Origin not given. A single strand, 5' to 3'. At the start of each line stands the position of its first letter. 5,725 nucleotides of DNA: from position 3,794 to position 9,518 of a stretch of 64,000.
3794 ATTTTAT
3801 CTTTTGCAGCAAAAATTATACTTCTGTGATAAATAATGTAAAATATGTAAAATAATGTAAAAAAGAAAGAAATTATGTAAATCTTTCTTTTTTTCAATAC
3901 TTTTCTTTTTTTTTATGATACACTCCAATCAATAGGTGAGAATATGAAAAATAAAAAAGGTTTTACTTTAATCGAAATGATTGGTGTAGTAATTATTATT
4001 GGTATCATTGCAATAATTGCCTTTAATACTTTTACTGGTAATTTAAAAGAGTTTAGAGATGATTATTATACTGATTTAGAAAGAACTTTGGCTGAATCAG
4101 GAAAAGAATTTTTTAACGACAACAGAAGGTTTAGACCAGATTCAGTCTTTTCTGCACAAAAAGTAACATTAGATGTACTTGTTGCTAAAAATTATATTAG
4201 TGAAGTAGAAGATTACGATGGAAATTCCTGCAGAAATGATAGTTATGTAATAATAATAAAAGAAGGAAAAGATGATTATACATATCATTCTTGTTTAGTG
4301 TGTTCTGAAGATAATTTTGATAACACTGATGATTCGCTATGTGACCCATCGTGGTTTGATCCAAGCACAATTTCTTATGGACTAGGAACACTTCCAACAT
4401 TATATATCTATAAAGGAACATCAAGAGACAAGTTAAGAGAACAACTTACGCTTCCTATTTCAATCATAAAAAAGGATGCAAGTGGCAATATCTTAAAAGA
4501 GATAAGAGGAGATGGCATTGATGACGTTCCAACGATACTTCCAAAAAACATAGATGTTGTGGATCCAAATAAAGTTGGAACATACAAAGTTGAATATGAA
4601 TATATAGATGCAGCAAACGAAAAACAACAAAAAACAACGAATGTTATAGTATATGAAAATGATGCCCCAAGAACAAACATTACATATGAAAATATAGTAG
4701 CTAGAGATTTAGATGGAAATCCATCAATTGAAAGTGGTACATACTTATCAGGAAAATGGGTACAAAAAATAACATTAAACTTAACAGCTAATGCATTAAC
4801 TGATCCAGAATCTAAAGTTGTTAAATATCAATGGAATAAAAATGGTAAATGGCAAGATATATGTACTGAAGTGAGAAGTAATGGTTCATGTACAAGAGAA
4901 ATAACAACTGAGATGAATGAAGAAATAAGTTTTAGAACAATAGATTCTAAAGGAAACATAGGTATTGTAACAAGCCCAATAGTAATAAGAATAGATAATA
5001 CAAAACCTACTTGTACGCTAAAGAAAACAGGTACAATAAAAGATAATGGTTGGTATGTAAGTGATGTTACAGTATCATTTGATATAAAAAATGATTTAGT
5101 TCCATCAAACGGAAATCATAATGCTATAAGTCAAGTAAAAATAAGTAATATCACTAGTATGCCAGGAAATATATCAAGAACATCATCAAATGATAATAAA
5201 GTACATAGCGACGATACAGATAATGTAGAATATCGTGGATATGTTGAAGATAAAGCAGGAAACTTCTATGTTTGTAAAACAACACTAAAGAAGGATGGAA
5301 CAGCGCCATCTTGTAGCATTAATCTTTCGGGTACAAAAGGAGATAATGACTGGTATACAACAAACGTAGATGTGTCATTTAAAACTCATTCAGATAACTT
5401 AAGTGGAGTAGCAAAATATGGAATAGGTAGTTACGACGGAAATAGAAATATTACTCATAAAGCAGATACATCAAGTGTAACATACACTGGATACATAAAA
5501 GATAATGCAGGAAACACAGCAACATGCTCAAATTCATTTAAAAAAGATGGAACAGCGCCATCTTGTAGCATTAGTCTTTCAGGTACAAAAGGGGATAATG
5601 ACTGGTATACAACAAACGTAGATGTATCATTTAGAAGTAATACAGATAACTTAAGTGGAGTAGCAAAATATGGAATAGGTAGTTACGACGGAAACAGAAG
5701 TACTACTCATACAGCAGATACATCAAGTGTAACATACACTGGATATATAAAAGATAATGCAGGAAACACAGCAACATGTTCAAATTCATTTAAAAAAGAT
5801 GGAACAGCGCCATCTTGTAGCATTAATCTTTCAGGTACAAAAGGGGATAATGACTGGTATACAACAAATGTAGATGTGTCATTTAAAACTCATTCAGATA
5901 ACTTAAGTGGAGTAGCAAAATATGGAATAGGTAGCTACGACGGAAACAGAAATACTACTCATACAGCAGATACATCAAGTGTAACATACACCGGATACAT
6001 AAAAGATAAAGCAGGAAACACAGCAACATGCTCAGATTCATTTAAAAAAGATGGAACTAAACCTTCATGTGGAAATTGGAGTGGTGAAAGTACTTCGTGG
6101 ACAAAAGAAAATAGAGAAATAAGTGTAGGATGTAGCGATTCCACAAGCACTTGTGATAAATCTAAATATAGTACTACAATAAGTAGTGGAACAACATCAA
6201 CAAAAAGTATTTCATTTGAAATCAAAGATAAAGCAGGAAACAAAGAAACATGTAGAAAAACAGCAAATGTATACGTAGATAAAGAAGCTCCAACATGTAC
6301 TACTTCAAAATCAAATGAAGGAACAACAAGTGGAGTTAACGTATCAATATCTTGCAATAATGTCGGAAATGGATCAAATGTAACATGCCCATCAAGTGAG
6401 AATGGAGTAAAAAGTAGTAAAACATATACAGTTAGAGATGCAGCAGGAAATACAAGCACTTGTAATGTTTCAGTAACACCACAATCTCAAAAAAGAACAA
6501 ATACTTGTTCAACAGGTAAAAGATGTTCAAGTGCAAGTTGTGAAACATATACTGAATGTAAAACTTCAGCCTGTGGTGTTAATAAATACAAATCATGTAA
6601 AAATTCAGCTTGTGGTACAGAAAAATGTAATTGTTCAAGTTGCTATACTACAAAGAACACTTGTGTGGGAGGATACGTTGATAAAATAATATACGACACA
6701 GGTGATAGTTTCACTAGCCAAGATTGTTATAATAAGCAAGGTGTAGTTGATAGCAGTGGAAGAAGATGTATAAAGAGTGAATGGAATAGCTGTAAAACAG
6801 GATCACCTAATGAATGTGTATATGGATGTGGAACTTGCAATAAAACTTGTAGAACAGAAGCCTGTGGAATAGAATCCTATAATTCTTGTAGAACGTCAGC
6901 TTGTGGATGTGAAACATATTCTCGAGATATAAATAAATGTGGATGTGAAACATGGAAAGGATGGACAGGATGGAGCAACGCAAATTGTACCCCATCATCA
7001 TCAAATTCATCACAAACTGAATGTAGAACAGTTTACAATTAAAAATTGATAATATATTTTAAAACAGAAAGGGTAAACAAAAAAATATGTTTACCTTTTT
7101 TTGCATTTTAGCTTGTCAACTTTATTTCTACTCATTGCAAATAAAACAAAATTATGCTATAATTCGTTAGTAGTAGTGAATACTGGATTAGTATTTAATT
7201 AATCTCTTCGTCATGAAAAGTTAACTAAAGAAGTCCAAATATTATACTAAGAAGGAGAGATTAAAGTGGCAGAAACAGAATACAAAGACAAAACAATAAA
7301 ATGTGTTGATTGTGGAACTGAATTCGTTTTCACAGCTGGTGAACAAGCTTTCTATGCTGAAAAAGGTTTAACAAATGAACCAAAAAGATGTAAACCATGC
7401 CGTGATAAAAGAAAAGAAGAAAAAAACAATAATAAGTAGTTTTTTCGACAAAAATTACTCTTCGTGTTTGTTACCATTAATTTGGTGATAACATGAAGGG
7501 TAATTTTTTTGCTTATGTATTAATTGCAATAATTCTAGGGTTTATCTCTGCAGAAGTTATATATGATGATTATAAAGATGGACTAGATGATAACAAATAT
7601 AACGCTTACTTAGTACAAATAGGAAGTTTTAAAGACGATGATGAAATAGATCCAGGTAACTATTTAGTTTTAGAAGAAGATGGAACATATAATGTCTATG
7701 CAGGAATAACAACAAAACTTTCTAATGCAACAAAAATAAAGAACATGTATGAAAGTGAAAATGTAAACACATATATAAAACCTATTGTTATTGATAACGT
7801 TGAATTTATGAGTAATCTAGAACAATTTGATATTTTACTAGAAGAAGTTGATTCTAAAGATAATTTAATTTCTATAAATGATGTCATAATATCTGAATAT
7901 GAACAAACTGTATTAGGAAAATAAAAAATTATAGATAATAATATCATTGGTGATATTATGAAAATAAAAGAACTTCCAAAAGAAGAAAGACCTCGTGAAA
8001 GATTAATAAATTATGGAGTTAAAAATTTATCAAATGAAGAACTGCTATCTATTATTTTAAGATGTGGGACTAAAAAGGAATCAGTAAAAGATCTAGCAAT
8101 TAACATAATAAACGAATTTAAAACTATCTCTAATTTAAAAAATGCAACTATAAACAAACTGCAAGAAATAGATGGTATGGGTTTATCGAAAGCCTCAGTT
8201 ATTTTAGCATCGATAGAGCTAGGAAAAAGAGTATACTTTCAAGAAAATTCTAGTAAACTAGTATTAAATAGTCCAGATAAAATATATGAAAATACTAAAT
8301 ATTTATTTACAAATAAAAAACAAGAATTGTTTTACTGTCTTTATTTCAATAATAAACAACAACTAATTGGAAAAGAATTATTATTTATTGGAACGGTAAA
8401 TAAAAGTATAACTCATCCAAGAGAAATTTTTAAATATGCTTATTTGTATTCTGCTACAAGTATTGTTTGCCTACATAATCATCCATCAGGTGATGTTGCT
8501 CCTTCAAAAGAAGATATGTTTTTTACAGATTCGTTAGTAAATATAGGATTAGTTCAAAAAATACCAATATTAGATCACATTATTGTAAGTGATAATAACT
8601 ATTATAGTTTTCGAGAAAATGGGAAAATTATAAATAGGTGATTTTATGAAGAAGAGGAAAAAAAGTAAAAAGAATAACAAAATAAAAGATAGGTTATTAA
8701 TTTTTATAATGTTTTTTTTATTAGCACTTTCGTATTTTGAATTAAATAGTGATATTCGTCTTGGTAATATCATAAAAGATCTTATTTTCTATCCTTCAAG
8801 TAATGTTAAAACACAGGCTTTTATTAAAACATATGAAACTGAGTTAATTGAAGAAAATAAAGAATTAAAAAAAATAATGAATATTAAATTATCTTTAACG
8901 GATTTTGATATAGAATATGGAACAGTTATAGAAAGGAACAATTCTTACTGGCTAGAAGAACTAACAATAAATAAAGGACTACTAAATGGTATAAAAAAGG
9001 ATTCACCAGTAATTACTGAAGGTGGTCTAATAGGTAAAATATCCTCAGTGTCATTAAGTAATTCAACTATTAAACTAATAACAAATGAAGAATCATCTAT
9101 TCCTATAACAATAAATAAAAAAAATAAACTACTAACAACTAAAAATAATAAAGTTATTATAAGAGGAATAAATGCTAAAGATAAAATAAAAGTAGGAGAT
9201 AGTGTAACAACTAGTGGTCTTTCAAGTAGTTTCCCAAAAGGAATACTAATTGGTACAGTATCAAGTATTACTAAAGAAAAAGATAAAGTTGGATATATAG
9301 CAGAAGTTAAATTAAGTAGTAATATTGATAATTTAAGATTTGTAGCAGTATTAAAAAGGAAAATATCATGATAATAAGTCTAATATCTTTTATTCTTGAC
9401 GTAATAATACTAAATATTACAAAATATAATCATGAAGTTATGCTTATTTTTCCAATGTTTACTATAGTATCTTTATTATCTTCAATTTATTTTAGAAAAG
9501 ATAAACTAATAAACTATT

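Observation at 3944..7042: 1032-aa 'modular pilin': textbook type IV prepilin N-terminus fused to about 1000 aa of repeat modules and a Cys-rich tail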

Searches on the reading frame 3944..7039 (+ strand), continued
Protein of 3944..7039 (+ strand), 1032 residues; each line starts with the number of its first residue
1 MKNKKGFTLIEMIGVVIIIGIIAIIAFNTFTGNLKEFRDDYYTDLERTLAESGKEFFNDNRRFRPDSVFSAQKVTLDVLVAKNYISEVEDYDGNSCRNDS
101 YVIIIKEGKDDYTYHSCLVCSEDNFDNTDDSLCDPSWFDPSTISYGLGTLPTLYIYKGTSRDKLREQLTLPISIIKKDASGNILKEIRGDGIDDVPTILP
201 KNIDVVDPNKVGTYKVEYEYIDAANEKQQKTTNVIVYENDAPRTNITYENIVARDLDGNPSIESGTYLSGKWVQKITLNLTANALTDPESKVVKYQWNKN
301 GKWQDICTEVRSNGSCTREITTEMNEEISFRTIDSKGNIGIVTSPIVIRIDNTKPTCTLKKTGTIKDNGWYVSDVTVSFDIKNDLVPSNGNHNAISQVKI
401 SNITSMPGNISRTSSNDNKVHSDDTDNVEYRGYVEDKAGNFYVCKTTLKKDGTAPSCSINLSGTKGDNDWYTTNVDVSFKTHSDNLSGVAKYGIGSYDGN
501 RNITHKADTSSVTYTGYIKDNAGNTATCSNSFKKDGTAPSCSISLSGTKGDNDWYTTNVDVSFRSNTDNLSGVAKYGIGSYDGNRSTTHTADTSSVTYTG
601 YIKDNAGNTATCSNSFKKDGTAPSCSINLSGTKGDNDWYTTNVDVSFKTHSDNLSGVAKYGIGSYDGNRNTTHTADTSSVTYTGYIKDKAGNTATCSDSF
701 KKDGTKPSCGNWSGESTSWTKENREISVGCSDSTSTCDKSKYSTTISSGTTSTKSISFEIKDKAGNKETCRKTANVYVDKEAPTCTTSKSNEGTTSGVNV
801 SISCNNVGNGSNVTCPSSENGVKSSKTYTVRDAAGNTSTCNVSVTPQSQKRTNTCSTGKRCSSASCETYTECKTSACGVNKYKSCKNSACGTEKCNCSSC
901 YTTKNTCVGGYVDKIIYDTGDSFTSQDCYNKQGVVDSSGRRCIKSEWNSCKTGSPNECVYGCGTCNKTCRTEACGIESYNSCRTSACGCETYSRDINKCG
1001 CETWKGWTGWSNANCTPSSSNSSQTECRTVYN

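Call 77: search_protein_families(library=ncbifam, proteins=[L002:3992-5188:+, L002:3733-4002:+], max_evalue=0.01)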
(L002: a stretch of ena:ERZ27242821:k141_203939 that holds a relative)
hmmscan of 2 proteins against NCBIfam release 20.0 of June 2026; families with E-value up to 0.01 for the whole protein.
L002:3992-5188:+ (399 aa): 2 families
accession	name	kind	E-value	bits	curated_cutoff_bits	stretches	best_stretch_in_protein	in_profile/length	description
TIGR02196.1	GlrX_YruB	hypoth_equivalog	0.0037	17.7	88.55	0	51-124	6-67/74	glutaredoxin-like protein, YruB-family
NF047526.1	LIC_10421_fam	subfamily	0.0097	15.9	90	0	1-38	1-38/111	LIC_10421 family protein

L002:3733-4002:+ (90 aa): 3 families
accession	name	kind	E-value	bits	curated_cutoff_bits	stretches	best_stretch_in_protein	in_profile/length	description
TIGR01068.1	thioredoxin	equivalog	1.3e-08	34.9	96.8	1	5-84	20-98/101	thioredoxin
TIGR01126.1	pdi_dom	equivalog_domain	0.00039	20.7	107.2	1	3-85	18-103/105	protein disulfide-isomerase domain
TIGR02187.2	PDO_seleno_TRX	equivalog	0.0066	15.8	185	1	10-72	29-91/209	protein disulfide oxidoreductase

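Call 91: find_encoding_contigs(protein=P0024, flank=10000, max_places=2)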
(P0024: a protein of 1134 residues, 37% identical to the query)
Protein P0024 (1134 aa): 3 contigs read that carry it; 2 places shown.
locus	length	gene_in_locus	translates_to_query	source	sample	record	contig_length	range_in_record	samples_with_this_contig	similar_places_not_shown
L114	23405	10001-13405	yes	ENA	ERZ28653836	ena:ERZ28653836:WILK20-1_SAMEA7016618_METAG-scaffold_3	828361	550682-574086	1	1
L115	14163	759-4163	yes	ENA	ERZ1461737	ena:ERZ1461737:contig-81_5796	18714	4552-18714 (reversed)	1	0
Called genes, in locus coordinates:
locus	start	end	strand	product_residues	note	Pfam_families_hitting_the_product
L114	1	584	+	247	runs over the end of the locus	PF19567:CpsB_CapC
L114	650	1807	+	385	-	PF04203:Sortase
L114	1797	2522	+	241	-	-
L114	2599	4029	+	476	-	-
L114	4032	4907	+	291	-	-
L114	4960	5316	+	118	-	-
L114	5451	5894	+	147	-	PF02381:MraZ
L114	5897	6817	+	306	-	PF01795:Methyltransf_5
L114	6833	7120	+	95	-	PF04977:DivIC (weak)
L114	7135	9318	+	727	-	PF03717:PBP_dimer, PF00905:Transpeptidase, PF03793:PASTA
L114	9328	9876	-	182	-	PF01327:Pep_deformylase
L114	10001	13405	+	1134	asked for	PF07963:N_methyl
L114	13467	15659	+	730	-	PF23139:OB_YrrC, PF14490:HHH_RecD2, PF13086:AAA_11 (faint), PF13245:AAA_19, PF13604:AAA_30, PF01443:Viral_helicase1 (weak), PF18335:SH3_13, PF13538:UvrD_C_2, +1 more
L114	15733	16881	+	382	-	-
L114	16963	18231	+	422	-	-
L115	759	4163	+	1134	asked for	PF07963:N_methyl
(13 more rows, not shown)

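Call 92: find_encoding_contigs(protein=P0036, flank=10000, max_places=2)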
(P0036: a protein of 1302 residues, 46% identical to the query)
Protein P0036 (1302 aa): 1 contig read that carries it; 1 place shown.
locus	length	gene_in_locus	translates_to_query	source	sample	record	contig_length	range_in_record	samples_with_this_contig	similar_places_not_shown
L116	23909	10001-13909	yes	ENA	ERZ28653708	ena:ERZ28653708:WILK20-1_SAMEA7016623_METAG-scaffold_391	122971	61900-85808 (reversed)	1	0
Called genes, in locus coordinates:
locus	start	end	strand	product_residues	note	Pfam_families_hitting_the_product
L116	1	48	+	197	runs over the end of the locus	PF08378:NERD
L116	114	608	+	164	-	-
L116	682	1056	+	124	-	PF01880:Desulfoferrodox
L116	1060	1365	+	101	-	-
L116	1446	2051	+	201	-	-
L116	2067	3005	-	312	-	PF04055:Radical_SAM, PF16199:Radical_SAM_C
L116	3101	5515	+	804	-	PF01055:Glyco_hydro_31_2nd, PF21365:Glyco_hydro_31_3rd, PF17137:DUF5110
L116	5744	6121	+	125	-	-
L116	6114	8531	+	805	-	PF00133:tRNA-synt_1, PF09334:tRNA-synt_1g, PF13603:tRNA-synt_1_2, PF00133:tRNA-synt_1, PF08264:Anticodon_1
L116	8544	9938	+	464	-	PF00890:FAD_binding_2 (faint), PF01134:GIDA (faint), PF01266:DAO (weak), PF01946:Thi4 (faint), PF03486:HI0933_like (faint), PF07992:Pyr_redox_2 (faint), PF21688:FAD-depend_C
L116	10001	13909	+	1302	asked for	PF07963:N_methyl (weak), PF09479:Flg_new (weak)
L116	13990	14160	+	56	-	PF10957:Spore_Cse60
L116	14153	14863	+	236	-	PF04542:Sigma70_r2, PF04539:Sigma70_r3, PF08281:Sigma70_r4_2 (faint), PF04545:Sigma70_r4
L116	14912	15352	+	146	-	PF03862:SpoVAC_SpoVAEB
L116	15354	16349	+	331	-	PF07451:SpoVAD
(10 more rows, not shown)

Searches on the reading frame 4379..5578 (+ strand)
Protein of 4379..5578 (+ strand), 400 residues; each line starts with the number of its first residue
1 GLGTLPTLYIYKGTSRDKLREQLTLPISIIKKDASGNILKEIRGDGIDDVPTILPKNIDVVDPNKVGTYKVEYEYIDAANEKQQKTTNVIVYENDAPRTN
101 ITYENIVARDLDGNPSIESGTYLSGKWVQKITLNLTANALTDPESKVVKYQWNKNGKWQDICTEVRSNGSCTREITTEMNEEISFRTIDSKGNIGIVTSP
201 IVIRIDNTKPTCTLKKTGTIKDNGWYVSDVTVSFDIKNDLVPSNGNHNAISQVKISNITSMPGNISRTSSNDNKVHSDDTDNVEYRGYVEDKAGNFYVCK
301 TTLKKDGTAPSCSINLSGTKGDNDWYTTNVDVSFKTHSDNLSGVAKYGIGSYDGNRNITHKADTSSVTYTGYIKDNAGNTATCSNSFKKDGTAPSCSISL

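Call 90: search_solved_structures(query=window:4379-5578:+, max_evalue=1)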
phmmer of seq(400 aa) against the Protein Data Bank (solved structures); distinct sequences matched with E-value up to 1: 1.
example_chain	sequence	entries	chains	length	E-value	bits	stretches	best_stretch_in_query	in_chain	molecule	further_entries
2ds4_A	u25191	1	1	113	0.89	11.6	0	7-74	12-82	Tripartite motif protein 45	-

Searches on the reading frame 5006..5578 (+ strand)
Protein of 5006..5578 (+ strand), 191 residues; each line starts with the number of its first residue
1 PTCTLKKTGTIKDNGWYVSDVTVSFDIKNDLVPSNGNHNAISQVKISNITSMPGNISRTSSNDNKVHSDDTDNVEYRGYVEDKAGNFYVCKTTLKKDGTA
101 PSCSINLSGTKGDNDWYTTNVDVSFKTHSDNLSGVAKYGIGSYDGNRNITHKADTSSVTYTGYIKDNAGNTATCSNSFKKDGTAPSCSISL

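Call 42: search_protein_families(library=pfam, proteins=[window:5006-5578:+], max_evalue=1)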
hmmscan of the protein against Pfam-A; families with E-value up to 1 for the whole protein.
seq(191 aa): 2 families
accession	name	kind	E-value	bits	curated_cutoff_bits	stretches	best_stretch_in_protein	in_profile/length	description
PF09240.16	IL6Ra-bind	-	0.19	12.7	24.3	0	67-111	19-64/96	Interleukin-6 receptor alpha chain, binding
PF02494.22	HYR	-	0.37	11.6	21.7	0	155-175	58-76/81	HYR domain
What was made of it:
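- On HYR domain (PF02494) repeats: An isolated pair of modules scores 11.6 bits (call 42).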

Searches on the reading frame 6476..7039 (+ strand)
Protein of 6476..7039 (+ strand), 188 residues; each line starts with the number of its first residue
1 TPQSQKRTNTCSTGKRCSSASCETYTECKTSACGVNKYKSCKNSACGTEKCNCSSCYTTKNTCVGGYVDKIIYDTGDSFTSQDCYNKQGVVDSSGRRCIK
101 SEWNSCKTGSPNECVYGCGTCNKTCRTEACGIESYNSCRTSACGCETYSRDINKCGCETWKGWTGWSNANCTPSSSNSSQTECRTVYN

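Call 42: search_protein_families(library=pfam, proteins=[window:6476-7039:+], max_evalue=1)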
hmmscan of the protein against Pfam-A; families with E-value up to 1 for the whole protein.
seq(188 aa): 0 families

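Call 89: search_solved_structures(query=window:6476-7039:+, max_evalue=1)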
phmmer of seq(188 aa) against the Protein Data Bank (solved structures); distinct sequences matched with E-value up to 1: 0.

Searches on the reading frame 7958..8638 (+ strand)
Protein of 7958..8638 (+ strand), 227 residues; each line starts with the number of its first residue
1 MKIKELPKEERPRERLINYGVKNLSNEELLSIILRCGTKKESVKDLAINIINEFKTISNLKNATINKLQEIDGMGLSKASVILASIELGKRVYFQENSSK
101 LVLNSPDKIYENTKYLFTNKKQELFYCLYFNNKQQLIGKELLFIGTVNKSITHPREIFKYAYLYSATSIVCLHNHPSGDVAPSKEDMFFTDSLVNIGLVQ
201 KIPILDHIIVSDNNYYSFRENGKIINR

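Call 6: search_protein_families(library=pfam, proteins=[window:7958-8638:+], max_evalue=0.01)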
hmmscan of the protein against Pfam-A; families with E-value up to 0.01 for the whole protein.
window:7958-8638:+ (227 aa): 4 families
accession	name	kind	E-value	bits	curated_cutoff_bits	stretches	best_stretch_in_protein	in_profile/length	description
PF04002.20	RadC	-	1.2e-38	132.2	22.1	1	103-222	1-120/121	RadC-like JAB domain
PF20582.4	UPF0758_N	-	7.3e-26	90.5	27.1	1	3-79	1-76/77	UPF0758 N-terminal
PF12826.13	HHH_2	-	0.00029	21.4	27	1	46-82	15-51/64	Helix-hairpin-helix motif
PF14520.12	HHH_5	-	0.0047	17.8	27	1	46-83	14-52/57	Helix-hairpin-helix domain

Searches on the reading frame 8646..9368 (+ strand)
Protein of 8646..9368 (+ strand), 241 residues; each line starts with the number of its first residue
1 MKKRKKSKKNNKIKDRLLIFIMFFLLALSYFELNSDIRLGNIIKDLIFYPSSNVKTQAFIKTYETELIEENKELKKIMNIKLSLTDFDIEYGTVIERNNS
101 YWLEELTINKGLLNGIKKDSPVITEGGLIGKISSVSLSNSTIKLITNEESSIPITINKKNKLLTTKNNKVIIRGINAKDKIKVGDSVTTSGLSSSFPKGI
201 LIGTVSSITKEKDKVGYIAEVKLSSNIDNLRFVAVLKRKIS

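Call 6: search_protein_families(library=pfam, proteins=[window:8646-9368:+], max_evalue=0.01)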
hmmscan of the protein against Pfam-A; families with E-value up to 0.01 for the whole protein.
window:8646-9368:+ (241 aa): 3 families
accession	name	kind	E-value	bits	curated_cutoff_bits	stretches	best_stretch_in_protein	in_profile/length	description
PF04085.20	MreC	-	1.4e-37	129.1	28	1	94-237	1-147/147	Rod shape-determining protein MreC, barrel core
PF02470.25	MlaD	-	5.3e-06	27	25.1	1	113-176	12-69/81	MlaD protein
PF02699.20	YajC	-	0.0002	21.6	28.2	1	112-158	31-73/78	Preprotein translocase subunit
